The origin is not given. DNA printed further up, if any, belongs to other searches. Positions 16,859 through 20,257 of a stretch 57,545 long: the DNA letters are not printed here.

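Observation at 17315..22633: Operon with a double radical-SAM fusion, a paralogous radical-SAM protein and a flavin-halogenase-like enzyme, with no visible precursor peptide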

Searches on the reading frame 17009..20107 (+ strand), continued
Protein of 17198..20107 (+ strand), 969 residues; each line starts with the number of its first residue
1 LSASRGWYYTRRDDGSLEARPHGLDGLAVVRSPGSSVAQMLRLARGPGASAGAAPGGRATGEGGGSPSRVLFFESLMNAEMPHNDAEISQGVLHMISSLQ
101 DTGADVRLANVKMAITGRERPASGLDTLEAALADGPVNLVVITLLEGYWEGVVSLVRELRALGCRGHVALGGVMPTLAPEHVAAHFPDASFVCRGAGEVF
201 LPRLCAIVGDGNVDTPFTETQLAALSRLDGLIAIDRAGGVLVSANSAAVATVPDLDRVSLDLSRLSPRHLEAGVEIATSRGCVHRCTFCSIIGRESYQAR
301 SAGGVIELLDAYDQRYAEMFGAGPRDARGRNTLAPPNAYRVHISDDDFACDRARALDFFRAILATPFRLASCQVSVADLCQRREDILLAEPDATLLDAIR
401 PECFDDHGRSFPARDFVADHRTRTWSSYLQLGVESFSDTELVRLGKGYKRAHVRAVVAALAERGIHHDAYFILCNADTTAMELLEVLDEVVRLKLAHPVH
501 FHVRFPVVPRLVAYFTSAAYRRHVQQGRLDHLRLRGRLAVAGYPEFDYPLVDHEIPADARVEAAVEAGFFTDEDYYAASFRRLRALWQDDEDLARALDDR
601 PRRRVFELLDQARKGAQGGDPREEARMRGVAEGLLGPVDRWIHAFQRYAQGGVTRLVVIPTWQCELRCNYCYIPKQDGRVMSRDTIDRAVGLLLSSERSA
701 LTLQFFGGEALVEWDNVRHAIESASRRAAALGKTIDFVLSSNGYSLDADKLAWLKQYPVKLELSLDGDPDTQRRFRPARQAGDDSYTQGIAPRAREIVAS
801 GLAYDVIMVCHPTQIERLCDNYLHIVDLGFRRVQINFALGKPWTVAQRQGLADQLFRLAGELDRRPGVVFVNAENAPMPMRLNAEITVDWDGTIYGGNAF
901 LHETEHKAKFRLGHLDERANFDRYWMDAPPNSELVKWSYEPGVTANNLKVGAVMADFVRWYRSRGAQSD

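Call 95: find_encoding_contigs(protein=P0318, flank=10000, max_places=3)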
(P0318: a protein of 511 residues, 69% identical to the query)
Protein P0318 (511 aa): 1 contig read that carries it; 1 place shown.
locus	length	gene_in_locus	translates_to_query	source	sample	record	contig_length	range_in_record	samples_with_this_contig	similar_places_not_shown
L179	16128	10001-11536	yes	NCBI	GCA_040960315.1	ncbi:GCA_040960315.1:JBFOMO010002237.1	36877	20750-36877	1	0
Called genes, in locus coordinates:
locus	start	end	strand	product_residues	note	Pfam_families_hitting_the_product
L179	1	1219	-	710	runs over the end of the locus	PF11617:Cu-binding_MopE, PF01839:FG-GAP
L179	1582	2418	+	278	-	-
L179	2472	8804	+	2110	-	PF11617:Cu-binding_MopE, PF00059:Lectin_C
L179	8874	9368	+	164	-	-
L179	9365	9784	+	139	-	PF27806:HxsD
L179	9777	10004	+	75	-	-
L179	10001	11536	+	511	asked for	PF13353:Fer4_12 (weak), PF04055:Radical_SAM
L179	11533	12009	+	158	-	-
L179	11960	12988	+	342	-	PF04055:Radical_SAM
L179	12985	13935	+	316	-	PF04055:Radical_SAM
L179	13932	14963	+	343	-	PF04055:Radical_SAM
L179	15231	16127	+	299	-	?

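Call 98: find_encoding_contigs(protein=P0048, flank=10000, max_places=1)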
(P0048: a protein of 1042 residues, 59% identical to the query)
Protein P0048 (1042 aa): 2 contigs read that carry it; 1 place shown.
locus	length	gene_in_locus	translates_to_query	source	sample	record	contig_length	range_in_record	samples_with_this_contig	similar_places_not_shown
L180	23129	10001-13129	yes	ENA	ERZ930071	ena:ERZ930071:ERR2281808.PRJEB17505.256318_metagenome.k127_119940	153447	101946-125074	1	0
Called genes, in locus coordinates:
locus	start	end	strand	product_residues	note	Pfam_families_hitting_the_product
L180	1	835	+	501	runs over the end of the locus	PF13353:Fer4_12, PF04055:Radical_SAM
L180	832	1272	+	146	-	-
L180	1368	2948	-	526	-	-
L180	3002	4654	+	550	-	PF01041:DegT_DnrJ_EryC1, PF00155:Aminotran_1_2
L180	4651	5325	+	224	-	PF00535:Glycos_transf_2, PF13641:Glyco_tranf_2_3 (weak)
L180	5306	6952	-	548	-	PF00069:Pkinase, PF07714:PK_Tyr_Ser-Thr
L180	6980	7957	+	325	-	PF04055:Radical_SAM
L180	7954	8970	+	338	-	PF04055:Radical_SAM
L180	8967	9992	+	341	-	PF04055:Radical_SAM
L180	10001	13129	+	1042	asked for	PF02310:B12-binding (weak), PF04055:Radical_SAM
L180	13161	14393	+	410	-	PF01591:6PF2K, PF13671:AAA_33, PF00300:His_Phos_1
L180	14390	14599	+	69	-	-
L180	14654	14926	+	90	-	PF00578:AhpC-TSA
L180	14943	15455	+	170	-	-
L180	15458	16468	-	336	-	PF02729:OTCace_N, PF00185:OTCace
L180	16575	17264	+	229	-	-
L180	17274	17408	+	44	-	-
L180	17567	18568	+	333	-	PF03279:Lip_A_acyltrans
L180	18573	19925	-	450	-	PF03055:RPE65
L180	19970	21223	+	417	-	PF00108:Thiolase_N (weak), PF02803:Thiolase_C (weak), PF22691:Thiolase_C_1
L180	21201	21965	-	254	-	-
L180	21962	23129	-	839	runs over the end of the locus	PF00501:AMP-binding, PF13193:AMP-binding_C, PF01261:AP_endonuc_2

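Call 99: find_encoding_contigs(protein=P0097, flank=10000, max_places=1)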
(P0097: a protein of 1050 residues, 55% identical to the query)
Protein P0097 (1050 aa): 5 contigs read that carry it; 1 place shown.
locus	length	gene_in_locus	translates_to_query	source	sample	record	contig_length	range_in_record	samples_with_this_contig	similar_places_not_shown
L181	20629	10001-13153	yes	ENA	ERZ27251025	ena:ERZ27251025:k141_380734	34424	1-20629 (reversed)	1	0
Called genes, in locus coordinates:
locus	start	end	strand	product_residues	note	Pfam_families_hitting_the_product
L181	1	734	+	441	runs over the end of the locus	PF13472:Lipase_GDSL_2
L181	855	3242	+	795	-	-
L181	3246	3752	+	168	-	-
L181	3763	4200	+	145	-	PF27806:HxsD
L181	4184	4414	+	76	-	-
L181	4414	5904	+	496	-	PF13353:Fer4_12, PF04055:Radical_SAM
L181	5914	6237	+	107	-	-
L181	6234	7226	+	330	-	PF04055:Radical_SAM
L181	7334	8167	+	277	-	PF04055:Radical_SAM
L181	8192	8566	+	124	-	PF09996:DUF2237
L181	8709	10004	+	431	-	PF04055:Radical_SAM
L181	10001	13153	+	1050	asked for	PF02310:B12-binding (weak), PF04055:Radical_SAM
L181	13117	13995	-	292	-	PF00793:DAHP_synth_1, PF03102:NeuB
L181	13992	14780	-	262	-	PF00290:Trp_syntA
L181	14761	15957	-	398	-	PF00291:PALP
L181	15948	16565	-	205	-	PF00697:PRAI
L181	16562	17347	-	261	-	PF00218:IGPS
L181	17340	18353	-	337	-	PF02885:Glycos_trans_3N, PF00591:Glycos_transf_3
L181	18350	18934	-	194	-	PF00117:GATase, PF07722:Peptidase_C26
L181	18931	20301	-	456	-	PF04715:, PF00425:Chorismate_bind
